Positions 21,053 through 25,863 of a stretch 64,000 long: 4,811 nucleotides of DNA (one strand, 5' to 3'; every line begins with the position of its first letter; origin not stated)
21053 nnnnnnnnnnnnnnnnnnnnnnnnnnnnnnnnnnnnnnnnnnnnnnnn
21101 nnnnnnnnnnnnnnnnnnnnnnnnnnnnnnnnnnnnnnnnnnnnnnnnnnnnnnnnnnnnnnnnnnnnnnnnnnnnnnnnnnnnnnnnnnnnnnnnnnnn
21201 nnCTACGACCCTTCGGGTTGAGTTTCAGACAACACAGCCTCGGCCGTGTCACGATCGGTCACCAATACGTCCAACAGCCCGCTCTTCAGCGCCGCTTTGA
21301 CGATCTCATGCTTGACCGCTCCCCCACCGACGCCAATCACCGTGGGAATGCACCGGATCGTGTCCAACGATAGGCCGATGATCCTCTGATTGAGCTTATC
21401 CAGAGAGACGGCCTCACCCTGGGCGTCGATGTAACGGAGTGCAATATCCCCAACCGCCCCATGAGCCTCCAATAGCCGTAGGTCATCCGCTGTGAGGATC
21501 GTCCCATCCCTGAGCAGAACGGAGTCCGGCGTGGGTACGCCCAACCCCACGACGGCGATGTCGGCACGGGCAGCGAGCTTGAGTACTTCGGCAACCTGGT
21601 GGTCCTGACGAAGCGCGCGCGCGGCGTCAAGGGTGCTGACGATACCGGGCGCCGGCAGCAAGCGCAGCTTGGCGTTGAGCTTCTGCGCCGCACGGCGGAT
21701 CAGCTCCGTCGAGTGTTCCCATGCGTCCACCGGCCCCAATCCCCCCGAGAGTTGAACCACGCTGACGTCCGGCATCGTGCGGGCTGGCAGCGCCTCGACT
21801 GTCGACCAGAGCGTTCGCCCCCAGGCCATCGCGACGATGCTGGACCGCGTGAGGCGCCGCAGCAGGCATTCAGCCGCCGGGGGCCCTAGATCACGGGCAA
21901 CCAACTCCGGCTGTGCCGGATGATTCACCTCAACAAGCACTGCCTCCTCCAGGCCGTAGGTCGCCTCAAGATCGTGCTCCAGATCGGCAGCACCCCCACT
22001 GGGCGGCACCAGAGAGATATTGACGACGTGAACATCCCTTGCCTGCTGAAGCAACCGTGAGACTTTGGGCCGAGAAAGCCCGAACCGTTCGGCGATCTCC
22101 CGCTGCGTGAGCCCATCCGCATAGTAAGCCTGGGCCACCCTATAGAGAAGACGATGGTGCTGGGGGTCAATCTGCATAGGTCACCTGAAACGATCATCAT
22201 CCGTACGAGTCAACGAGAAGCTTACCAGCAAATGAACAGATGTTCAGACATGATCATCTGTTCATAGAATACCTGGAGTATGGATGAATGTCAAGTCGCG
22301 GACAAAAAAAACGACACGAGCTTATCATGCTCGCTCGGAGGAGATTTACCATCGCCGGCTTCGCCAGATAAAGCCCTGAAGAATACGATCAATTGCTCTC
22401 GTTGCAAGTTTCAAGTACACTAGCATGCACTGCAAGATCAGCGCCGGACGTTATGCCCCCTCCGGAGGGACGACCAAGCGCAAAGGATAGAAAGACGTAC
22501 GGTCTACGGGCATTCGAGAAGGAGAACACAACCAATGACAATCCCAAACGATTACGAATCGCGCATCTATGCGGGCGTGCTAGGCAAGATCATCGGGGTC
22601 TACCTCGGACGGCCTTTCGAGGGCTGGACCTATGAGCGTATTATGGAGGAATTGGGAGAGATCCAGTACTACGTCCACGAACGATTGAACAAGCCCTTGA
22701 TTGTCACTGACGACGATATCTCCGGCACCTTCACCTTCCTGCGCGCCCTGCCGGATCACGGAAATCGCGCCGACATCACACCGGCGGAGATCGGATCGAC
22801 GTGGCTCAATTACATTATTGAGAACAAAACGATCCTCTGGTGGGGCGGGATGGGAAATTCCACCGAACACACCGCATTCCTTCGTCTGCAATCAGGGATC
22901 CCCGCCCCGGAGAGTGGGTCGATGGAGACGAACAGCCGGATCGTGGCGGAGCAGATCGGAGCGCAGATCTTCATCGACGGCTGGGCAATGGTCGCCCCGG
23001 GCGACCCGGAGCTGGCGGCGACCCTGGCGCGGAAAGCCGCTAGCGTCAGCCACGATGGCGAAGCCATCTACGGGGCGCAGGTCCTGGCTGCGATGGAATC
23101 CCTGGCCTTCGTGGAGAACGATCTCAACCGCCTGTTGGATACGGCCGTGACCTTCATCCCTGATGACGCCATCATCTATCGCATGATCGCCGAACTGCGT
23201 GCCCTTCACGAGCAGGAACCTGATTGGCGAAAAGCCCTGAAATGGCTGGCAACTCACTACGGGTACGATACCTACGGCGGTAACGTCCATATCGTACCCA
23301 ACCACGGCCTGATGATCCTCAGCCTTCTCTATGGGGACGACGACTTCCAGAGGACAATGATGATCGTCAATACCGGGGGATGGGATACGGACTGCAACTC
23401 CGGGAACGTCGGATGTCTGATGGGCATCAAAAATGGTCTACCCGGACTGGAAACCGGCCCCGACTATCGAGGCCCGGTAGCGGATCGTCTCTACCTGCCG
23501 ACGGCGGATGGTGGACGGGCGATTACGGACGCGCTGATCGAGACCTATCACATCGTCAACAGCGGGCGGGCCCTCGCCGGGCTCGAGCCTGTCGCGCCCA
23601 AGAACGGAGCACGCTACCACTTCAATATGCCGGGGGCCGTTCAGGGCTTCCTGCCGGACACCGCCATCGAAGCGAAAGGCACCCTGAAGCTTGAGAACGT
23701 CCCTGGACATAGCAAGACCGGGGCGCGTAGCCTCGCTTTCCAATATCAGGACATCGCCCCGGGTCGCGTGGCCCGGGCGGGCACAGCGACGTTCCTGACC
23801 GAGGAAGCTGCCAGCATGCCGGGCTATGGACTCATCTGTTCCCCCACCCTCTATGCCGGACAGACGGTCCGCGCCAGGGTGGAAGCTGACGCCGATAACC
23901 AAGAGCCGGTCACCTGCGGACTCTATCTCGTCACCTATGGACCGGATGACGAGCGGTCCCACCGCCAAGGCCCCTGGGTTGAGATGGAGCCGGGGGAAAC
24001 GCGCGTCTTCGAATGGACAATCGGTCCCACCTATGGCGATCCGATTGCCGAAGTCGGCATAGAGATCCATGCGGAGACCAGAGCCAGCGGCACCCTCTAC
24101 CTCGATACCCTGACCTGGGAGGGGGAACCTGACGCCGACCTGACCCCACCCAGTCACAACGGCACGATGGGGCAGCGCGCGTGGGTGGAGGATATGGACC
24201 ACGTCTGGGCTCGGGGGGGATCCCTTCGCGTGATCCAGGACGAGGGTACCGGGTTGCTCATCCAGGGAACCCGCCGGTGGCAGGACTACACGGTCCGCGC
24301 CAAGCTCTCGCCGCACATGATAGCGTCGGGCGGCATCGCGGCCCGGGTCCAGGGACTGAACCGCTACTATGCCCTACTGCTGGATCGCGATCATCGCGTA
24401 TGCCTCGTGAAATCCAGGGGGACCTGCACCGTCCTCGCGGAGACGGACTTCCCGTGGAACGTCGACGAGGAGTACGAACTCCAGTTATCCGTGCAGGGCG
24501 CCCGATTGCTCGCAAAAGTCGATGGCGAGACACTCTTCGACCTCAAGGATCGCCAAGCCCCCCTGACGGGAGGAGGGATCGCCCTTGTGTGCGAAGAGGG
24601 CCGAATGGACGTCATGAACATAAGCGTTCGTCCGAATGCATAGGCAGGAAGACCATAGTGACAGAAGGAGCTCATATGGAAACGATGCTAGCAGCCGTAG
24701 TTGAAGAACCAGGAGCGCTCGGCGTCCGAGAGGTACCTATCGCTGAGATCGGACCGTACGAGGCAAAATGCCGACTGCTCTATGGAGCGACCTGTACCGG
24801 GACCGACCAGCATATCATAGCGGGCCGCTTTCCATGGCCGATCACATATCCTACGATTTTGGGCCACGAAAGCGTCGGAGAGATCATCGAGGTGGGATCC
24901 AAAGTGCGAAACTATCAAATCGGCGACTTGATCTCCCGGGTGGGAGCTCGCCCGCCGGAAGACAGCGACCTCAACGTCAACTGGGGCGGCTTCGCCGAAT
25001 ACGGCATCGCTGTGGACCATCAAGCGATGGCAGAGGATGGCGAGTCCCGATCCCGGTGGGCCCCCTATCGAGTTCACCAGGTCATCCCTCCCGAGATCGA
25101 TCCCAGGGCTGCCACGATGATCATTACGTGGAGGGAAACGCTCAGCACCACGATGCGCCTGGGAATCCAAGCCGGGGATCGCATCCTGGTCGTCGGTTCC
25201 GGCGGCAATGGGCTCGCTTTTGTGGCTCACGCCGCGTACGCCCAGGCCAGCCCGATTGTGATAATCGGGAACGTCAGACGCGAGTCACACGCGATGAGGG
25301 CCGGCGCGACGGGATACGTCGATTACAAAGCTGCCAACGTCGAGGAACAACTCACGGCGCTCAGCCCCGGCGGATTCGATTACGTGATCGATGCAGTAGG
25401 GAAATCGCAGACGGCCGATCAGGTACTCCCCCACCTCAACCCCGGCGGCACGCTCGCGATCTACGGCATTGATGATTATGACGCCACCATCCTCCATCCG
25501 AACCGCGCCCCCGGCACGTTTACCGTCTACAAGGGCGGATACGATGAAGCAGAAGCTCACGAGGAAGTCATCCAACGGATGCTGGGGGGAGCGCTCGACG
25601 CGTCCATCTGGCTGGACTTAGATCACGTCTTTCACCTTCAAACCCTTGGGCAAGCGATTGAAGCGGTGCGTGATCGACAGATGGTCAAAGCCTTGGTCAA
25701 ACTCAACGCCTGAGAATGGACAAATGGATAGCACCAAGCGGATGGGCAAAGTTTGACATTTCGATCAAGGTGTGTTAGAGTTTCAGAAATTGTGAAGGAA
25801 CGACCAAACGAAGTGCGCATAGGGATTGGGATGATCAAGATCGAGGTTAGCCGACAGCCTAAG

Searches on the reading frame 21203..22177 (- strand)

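Call 9: search_protein_families(library=pfam, proteins=[window:21203-22177:-])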
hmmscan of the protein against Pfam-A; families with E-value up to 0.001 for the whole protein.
window:21203-22177:- (324 aa): 11 families
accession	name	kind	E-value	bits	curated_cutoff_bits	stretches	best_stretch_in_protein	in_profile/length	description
PF04198.19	Sugar-bind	-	1e-60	205.6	27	1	62-317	5-257/257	Putative sugar-binding domain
PF12802.13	MarR_2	-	2e-06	28.3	27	1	3-45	3-43/61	MarR family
PF04545.22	Sigma70_r4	-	2e-06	27.7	24.1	1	16-47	14-45/50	Sigma-70, region 4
PF08281.18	Sigma70_r4_2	-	7.3e-06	26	25.7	1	18-47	22-51/54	Sigma-70, region 4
PF13384.12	HTH_23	-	2.5e-05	24.4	24.6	1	14-45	10-40/50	Homeodomain-like domain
PF09339.16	HTH_IclR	-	4.5e-05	23.6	22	1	21-44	17-40/52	IclR helix-turn-helix domain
PF13412.12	HTH_24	-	5.6e-05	23.1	21.9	1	21-44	16-39/48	Winged helix-turn-helix DNA-binding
PF13560.12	HTH_31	-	8.2e-05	23.3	27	0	22-48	14-40/64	Helix-turn-helix domain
PF13518.12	HTH_28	-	8.7e-05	23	25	1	18-46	8-36/52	Helix-turn-helix domain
PF13744.12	HTH_37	-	0.00012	22.2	27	1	9-44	18-53/80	Helix-turn-helix domain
PF13545.12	HTH_Crp_2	-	0.00013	22.2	27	1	22-50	22-50/70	Crp-like helix-turn-helix domain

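Call 10: search_protein_families(library=ncbifam, proteins=[window:21203-22177:-])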
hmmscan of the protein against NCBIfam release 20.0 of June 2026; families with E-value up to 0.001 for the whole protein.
window:21203-22177:- (324 aa): 4 families
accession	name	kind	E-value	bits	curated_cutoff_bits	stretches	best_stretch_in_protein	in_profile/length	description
NF053881.1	TransRegDeoRBac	equivalog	2.4e-62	210.9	420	1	5-316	3-310/311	DNA-binding transcriptional repressor DeoR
NF011947.0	PRK15418.1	equivalog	1e-51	176.1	486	1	9-318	17-317/319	transcriptional regulator LsrR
TIGR02937.1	sigma70-ECF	superfamily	6.4e-07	29.1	42.9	1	13-47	124-158/165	sigma-70 family RNA polymerase sigma factor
TIGR02980.1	SigBFG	subfamily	0.00096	18.9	234.35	0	14-46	186-218/227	SigB/SigF/SigG family RNA polymerase sigma factor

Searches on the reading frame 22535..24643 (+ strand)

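Call 9: search_protein_families(library=pfam, proteins=[window:22535-24643:+])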
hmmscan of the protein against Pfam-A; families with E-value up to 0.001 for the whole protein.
window:22535-24643:+ (702 aa): 1 family
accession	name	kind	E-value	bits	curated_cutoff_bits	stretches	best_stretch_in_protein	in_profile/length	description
PF03747.19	ADP_ribosyl_GH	-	1.4e-52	179.6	26.2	1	14-305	2-284/287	ADP-ribosylglycohydrolase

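Call 10: search_protein_families(library=ncbifam, proteins=[window:22535-24643:+])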
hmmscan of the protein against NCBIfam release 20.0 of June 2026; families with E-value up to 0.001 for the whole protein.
window:22535-24643:+ (702 aa): 0 families

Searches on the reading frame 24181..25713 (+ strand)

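Call 9: search_protein_families(library=pfam, proteins=[window:24181-25713:+])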
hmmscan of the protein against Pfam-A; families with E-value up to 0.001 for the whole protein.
window:24181-25713:+ (510 aa): 4 families
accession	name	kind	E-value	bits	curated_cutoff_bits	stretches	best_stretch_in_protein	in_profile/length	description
PF00107.32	ADH_zinc_N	-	3.6e-14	53.3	31.8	1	344-440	3-99/129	Zinc-binding dehydrogenase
PF08240.17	ADH_N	-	1.6e-09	38.4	23.5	1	203-279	12-96/104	Alcohol dehydrogenase GroES-like domain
PF13602.12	ADH_zinc_N_2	-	4.6e-08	34.5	27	1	375-500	2-127/134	Zinc-binding dehydrogenase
PF16912.11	Glu_dehyd_C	-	0.00056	19.9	34.9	1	333-432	32-133/211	Glucose dehydrogenase C-terminus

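Call 10: search_protein_families(library=ncbifam, proteins=[window:24181-25713:+])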
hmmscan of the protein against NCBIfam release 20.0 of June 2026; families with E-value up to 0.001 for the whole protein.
window:24181-25713:+ (510 aa): 22 families
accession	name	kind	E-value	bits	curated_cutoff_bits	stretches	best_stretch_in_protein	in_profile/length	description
TIGR00692.1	tdh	equivalog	6.2e-21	74.8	458.35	2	302-503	133-335/340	L-threonine 3-dehydrogenase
NF003808.0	PRK05396.1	equivalog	6.7e-20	71.2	380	2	180-253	13-87/341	L-threonine 3-dehydrogenase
TIGR03451.1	mycoS_dep_FDH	equivalog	2.4e-16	59.5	512.9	1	328-437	173-284/358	S-(hydroxymethyl)mycothiol dehydrogenase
NF007489.0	PRK10083.1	equivalog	5e-16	58.6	376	1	169-500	1-329/339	Zn-dependent oxidoreductase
NF041097.1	keto_inos_dh_IolM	equivalog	1.1e-15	57.2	450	2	328-507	203-388/389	scyllo-inosose 3-dehydrogenase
TIGR03366.1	HpnZ_proposed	hypoth_equivalog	7.6e-15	54.9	328.1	2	324-429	151-253/315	putative phosphonate catabolism associated alcohol dehydrogenase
TIGR01202.1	bchC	equivalog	2.4e-13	49.9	291.25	1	171-429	4-231/308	chlorophyll synthesis pathway protein BchC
TIGR03989.1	Rxyl_3153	subfamily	4.7e-13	49.1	440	2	171-250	5-82/370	NDMA-dependent alcohol dehydrogenase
NF010344.0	PRK13771.1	subfamily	2.1e-12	46.7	349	2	171-252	3-83/334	putative alcohol dehydrogenase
NF041172.1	AcrlCoa_red_Thmprot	equivalog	7.7e-12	44.8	500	1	169-429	1-256/334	acryloyl-CoA reductase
TIGR02818.1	adh_III_F_hyde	equivalog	5.8e-11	42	543.95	1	329-419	183-276/368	S-(hydroxymethyl)glutathione dehydrogenase/class III alcohol dehydrogenase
TIGR02819.1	fdhA_non_GSH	equivalog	1.5e-10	40.3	636.95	1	205-252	48-93/397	formaldehyde dehydrogenase, glutathione-independent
NF047908.1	AldhRedAhr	equivalog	2.3e-10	39.9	470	1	181-430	17-261/335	NADPH-dependent aldehyde reductase Ahr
TIGR02824.1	quinone_pig3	subfamily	3.2e-10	39.5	296.8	1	177-414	12-224/325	putative NAD(P)H quinone oxidoreductase, PIG3 family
NF006940.0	PRK09422.1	equivalog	7.8e-10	38.2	344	1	169-252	1-81/338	alcohol dehydrogenase AdhP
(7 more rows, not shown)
